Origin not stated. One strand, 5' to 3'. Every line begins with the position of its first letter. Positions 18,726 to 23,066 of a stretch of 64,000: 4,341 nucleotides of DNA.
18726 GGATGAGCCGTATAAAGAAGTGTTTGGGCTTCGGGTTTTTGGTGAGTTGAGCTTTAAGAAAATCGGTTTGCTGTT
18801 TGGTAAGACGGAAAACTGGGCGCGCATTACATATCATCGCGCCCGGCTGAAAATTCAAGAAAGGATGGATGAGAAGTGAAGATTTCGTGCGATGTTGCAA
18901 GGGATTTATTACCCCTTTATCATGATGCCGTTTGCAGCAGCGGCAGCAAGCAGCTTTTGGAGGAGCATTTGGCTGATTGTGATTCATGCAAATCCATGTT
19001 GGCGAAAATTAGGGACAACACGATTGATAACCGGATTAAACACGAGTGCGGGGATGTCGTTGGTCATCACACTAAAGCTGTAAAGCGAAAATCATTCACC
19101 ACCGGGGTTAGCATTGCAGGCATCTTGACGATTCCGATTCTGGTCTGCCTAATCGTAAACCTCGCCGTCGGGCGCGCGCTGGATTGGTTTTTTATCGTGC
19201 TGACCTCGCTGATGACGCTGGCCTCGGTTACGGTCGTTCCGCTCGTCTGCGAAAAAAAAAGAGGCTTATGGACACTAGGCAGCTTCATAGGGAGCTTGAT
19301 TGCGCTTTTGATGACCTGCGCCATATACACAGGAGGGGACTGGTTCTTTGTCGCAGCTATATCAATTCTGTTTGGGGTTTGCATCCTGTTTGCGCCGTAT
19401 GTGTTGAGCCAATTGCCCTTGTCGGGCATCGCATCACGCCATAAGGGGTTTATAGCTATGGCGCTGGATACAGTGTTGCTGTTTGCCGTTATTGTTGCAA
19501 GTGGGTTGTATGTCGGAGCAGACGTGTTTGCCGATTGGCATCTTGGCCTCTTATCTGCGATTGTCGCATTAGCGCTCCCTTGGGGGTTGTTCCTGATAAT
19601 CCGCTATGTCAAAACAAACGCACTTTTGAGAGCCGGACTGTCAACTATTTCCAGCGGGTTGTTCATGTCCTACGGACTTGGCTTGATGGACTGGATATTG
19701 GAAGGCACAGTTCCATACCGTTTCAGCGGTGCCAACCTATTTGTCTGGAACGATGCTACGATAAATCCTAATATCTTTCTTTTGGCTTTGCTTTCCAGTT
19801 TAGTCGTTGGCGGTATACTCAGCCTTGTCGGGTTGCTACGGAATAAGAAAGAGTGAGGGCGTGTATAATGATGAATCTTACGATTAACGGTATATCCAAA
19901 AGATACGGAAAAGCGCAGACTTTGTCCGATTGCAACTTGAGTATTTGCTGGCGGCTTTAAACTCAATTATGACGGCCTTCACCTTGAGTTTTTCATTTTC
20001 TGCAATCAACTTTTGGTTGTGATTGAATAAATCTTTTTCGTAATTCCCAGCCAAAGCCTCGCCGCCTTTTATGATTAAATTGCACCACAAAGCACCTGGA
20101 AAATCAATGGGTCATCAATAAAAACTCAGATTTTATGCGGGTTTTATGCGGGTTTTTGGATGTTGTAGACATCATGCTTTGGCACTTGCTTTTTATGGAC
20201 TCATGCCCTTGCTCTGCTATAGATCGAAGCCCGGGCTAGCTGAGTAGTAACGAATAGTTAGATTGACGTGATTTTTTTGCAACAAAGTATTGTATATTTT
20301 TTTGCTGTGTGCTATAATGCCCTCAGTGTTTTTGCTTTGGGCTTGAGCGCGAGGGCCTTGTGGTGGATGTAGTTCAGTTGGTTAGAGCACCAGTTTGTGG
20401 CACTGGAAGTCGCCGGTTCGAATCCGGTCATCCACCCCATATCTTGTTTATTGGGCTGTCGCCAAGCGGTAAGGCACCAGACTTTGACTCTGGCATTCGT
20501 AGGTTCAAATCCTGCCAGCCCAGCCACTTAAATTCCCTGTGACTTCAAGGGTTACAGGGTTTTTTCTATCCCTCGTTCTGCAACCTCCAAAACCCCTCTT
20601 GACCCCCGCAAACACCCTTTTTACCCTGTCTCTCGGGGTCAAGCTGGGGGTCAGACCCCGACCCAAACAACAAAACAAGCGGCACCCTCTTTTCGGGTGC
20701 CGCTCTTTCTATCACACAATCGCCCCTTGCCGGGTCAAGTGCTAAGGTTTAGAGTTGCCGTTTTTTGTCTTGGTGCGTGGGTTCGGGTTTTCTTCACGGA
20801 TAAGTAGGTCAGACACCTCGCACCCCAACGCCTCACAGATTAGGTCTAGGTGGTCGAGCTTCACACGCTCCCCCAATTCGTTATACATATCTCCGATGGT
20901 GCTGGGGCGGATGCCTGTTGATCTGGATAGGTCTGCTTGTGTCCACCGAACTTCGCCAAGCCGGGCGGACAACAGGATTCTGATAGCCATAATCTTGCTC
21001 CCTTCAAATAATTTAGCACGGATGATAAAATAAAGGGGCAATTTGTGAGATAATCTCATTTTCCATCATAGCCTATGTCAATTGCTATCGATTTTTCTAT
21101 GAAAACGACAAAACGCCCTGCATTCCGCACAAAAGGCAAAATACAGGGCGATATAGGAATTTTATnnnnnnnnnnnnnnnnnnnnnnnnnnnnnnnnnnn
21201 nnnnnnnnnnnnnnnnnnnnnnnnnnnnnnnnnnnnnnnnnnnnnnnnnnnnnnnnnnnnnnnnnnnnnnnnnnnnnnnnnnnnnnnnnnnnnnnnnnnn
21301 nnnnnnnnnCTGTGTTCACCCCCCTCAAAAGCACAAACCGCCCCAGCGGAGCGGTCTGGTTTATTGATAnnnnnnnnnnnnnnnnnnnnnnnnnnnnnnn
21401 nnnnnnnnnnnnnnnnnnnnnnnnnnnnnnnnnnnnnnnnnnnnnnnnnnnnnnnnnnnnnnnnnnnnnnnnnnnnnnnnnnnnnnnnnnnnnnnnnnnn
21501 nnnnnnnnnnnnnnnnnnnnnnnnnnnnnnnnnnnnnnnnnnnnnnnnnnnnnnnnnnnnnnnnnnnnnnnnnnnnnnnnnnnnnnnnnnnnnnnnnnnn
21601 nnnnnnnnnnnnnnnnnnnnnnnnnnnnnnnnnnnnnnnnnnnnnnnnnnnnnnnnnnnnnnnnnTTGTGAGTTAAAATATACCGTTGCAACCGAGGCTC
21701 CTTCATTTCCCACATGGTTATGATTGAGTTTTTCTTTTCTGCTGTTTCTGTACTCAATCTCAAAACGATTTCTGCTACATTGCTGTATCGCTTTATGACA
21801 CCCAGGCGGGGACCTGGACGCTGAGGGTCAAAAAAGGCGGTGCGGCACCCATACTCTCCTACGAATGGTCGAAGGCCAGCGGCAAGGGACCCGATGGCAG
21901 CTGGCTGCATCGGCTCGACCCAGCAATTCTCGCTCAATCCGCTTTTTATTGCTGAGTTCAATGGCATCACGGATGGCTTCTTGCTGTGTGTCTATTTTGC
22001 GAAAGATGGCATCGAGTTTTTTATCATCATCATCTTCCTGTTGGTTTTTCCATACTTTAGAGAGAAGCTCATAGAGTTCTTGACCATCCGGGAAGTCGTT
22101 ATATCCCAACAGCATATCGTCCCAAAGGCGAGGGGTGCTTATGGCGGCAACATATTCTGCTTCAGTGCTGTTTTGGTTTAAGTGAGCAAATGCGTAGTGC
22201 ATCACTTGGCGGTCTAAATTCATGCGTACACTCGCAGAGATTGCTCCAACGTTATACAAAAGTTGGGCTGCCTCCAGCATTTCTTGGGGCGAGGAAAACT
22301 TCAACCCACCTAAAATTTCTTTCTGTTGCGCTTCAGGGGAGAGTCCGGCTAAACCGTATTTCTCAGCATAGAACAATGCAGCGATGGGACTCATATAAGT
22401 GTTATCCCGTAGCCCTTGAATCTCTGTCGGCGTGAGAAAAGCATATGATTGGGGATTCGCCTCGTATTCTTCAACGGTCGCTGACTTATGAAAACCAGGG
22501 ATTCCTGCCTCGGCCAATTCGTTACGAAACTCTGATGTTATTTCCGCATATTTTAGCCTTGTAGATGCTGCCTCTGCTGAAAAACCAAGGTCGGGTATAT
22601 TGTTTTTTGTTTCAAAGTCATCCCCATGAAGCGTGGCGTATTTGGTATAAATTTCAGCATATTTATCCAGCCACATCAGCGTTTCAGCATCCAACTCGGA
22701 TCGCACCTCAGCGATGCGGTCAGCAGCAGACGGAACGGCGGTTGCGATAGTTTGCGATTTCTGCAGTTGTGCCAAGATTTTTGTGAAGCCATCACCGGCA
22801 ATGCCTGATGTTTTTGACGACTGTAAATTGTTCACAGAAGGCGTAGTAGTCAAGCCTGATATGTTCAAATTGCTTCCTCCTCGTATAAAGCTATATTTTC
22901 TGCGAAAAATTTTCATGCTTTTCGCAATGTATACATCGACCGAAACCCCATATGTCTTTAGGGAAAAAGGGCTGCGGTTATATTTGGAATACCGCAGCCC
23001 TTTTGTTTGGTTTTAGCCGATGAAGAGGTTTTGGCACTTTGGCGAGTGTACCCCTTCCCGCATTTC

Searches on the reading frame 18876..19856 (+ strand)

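Call 11: search_protein_families(library=pfam, proteins=[window:18876-19856:+], max_evalue=0.01)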
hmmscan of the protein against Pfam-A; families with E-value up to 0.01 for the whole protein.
window:18876-19856:+ (326 aa): 1 family
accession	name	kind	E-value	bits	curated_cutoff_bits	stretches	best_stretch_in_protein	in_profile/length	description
PF13490.11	zf-HC2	-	3.3e-07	30.7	22.2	1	5-38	1-34/35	Putative zinc-finger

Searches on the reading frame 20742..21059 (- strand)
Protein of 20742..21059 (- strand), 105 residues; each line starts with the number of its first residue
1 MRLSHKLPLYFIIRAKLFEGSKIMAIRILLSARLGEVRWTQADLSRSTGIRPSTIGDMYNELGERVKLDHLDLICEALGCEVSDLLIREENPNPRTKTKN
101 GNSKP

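Call 11: search_protein_families(library=pfam, proteins=[window:20742-21059:-], max_evalue=0.01)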
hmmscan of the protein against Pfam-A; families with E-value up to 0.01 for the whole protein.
window:20742-21059:- (105 aa): 3 families
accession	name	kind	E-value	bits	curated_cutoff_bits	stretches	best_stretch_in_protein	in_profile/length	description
PF13443.12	HTH_26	-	1.2e-14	54.8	22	1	30-89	2-61/63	Cro/C1-type HTH DNA-binding domain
PF01381.28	HTH_3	-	5.5e-06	26.8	23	1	32-85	4-55/55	Helix-turn-helix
PF13744.12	HTH_37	-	0.0044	17.2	27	1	32-82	25-75/80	Helix-turn-helix domain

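Call 13: search_protein_families(library=padloc, proteins=[window:20742-21059:-], max_evalue=0.1)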
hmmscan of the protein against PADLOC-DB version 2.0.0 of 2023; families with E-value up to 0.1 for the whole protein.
window:20742-21059:- (105 aa): 3 families
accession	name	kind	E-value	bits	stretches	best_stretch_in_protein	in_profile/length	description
PDLC02926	HTH_VI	-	0.0031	15.8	1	39-99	15-74/92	-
PDLC03665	Control_protein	-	0.0033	15.7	1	26-86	5-69/77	control protein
PDLC04142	capH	-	0.015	14.3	1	26-93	7-72/103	capH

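Call 14: search_protein_families(library=ncbifam, proteins=[window:20742-21059:-], max_evalue=0.1)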
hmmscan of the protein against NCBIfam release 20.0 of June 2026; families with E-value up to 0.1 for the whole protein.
window:20742-21059:- (105 aa): 3 families
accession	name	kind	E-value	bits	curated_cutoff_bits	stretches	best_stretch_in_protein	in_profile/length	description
NF007271.0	PRK09726.1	equivalog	0.0017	18.3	79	1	38-97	25-83/88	type II toxin-antitoxin system antitoxin HipB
TIGR03070.1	couple_hipB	subfamily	0.004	17.1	71.65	1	35-81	12-57/58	type II toxin-antitoxin system Y4mF family antitoxin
NF047948.1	male_kill_WMK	equivalog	0.005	16.3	300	1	37-92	17-71/300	WO male-killing family protein Wmk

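Call 15: search_protein_families(library=phrogs, proteins=[window:20742-21059:-], max_evalue=0.1)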
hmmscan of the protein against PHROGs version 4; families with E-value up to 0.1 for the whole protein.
window:20742-21059:- (105 aa): 13 families
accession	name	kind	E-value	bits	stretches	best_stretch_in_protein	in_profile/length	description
phrog_3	-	transcription regulation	4.7e-08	34.2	1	26-98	89-161/430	transcriptional repressor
phrog_4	-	transcription regulation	5e-08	33.3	1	24-96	137-202/400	transcriptional repressor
phrog_8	-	transcription regulation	2.1e-07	31.7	1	38-94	89-144/346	transcriptional regulator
phrog_4583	-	transcription regulation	3.2e-06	28.1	1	30-93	15-77/81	transcriptional repressor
phrog_38620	-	transcription regulation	0.00016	22.6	1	34-88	10-64/174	transcriptional regulator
phrog_2339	-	DNA, RNA and nucleotide metabolism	0.00025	22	1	27-83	27-83/98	HTH DNA binding protein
phrog_24334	-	unknown function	0.0028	18.6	1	26-86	3-63/190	-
phrog_18342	-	transcription regulation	0.004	18.2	1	34-88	27-82/123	transcriptional repressor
phrog_7241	-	transcription regulation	0.011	16.7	1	30-86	66-121/122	transcriptional regulator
phrog_1373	-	transcription regulation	0.018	16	1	29-89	67-126/166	transcriptional regulator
phrog_13326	-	unknown function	0.024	15.8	1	40-93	9-61/151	-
phrog_2328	-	transcription regulation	0.072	13.9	1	32-94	22-85/128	transcriptional repressor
phrog_25488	-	unknown function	0.096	13.3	0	34-96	15-75/197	-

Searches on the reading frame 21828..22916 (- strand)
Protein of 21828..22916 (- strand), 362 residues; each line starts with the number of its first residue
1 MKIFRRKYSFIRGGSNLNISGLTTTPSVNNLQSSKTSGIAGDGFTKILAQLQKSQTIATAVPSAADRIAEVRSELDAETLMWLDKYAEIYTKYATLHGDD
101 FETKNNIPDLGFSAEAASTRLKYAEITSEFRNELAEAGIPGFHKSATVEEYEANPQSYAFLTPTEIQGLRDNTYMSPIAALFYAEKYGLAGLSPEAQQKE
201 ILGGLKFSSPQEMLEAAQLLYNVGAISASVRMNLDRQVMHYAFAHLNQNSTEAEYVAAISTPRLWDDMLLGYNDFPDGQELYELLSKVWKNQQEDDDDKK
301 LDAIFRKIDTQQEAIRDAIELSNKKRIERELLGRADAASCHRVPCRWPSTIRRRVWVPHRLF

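Call 11: search_protein_families(library=pfam, proteins=[window:21828-22916:-], max_evalue=0.01)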
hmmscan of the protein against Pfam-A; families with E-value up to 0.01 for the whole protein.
window:21828-22916:- (362 aa): 0 families

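Call 13: search_protein_families(library=padloc, proteins=[window:21828-22916:-], max_evalue=0.1)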
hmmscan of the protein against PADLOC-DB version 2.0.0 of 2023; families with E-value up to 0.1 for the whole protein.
window:21828-22916:- (362 aa): 0 families

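Call 14: search_protein_families(library=ncbifam, proteins=[window:21828-22916:-], max_evalue=0.1)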
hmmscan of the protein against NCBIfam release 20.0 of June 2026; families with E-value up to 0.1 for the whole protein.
window:21828-22916:- (362 aa): 1 family
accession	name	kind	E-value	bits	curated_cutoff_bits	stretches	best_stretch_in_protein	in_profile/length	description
NF053762.1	aCcr1_fam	equivalog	0.059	13.3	60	0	75-88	7-20/38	aCcr1 family cell cycle regulator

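Call 15: search_protein_families(library=phrogs, proteins=[window:21828-22916:-], max_evalue=0.1)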
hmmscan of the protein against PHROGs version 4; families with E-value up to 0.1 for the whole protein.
window:21828-22916:- (362 aa): 1 family
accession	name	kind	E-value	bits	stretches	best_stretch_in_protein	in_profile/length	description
phrog_34948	-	unknown function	0.093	13.6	0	299-347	6-54/61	-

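Call 21: find_homologous_proteins(query=window:21828-22916:-, max_evalue=0.001)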
Query window:21828-22916:- (362 aa): 10 proteins with E <= 0.001 among 5220 candidates.
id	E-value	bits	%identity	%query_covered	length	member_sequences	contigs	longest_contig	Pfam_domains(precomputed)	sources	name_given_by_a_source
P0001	2.8e-227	772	100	96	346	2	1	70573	-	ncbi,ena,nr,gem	ncbi:MAG: hypothetical protein FWH04_03215 [Oscillospiraceae bacterium]|nr:hypothetical protein [Osc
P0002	1.1e-83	300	52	90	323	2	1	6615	-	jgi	jgi:hypothetical protein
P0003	4.2e-62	229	42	90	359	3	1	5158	-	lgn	-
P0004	6.6e-61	225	43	89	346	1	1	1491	-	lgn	-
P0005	1.2e-60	224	43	89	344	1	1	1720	-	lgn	-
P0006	6.3e-56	208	41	90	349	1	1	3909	-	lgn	-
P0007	9.1e-56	208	40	90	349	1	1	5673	-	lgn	-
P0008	1.0e-36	145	38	70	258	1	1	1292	-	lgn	-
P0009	1.6e-22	99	31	70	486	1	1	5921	-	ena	-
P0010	2.1e-14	72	36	52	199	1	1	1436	-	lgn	-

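Call 22: find_encoding_contigs(protein=P0002, flank=6000, max_places=3)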
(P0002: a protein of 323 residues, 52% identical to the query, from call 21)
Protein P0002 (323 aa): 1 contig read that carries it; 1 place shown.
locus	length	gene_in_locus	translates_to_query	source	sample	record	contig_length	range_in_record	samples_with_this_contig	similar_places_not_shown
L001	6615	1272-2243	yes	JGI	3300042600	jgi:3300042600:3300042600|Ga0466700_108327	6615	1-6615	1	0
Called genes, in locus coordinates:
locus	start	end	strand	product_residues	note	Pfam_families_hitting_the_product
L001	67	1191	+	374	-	-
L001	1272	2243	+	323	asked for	-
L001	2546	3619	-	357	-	PF13487:HD_5, PF01966:HD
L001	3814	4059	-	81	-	-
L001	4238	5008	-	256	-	PF01061:ABC2_membrane, PF12698:ABC2_membrane_3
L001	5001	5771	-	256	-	PF00005:ABC_tran, PF13175:AAA_15 (faint), PF13304:AAA_21 (weak)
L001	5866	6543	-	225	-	PF00440:TetR_N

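Call 23: find_encoding_contigs(protein=P0003, flank=6000, max_places=3)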
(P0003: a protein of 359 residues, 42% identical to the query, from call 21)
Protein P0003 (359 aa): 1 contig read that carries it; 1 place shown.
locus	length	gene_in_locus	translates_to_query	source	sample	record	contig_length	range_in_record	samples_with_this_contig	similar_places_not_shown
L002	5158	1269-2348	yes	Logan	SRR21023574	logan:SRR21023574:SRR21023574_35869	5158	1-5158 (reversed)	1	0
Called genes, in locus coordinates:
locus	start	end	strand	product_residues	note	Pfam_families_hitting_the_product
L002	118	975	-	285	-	-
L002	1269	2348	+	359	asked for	-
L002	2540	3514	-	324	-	PF13490:zf-HC2 (weak)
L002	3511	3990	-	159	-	PF04542:Sigma70_r2 (weak), PF08281:Sigma70_r4_2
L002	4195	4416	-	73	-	-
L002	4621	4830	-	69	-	-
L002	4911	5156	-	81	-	?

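Call 24: find_encoding_contigs(protein=P0007, flank=6000, max_places=3)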
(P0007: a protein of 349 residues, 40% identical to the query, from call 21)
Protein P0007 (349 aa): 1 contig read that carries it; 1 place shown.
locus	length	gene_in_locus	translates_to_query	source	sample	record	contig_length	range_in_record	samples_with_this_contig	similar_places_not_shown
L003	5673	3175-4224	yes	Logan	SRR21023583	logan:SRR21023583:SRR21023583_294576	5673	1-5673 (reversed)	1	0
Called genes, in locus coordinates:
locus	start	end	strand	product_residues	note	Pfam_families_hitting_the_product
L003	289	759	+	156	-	PF04542:Sigma70_r2, PF13384:HTH_23 (faint), PF07638:Sigma70_ECF (faint), PF08281:Sigma70_r4_2, PF04545:Sigma70_r4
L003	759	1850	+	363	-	-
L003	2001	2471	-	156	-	-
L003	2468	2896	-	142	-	-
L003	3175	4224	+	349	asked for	-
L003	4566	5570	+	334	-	PF04055:Radical_SAM, PF13186:SPASM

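Call 25: find_encoding_contigs(protein=P0009, flank=6000, max_places=3)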
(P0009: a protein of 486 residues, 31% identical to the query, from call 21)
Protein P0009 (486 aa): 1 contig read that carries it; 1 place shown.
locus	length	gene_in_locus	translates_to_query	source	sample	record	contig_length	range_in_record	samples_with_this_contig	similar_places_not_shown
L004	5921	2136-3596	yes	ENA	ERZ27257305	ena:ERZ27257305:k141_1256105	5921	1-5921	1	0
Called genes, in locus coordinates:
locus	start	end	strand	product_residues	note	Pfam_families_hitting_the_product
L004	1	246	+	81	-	?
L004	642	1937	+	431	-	PF13173:AAA_14, PF13635:DUF4143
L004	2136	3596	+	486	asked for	-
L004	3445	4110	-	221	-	PF00872:Transposase_mut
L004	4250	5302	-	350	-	PF02661:Fic, PF22168:DIP2311-like_C (weak)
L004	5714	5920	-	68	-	?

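Call 45: search_protein_families(library=pfam, proteins=[L099:2512-2901:-], max_evalue=0.01)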
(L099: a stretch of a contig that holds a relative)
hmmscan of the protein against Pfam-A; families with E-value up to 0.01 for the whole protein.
L099:2512-2901:- (129 aa): 2 families
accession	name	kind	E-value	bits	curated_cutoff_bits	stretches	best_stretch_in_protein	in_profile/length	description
PF18812.6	PBECR3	-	0.00017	21.9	30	1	27-116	22-114/115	phage-Barnase-EndoU-ColicinE5/D-RelE like nuclease3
PF18810.6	PBECR2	-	0.00082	20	27.1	1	27-122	23-115/120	phage-Barnase-EndoU-ColicinE5/D-RelE like nuclease2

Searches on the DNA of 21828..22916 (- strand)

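Call 26: search_rna_families(sources=[L001, L002, L003, L004], threshold=evalue, max_evalue=0.1)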
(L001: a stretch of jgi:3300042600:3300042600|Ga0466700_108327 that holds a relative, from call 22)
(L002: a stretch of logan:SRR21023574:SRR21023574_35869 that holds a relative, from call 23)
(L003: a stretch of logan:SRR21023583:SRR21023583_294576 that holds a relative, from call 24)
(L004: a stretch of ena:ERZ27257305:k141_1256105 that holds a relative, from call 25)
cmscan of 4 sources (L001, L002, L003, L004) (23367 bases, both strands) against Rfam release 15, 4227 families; matches with E-value up to 0.1: 1.
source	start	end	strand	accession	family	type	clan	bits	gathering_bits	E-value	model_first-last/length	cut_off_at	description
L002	1236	1271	-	RF01100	PK-BYV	Cis-reg;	-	26.7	50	0.058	1-40/40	no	3'-terminal pseudoknot in BYV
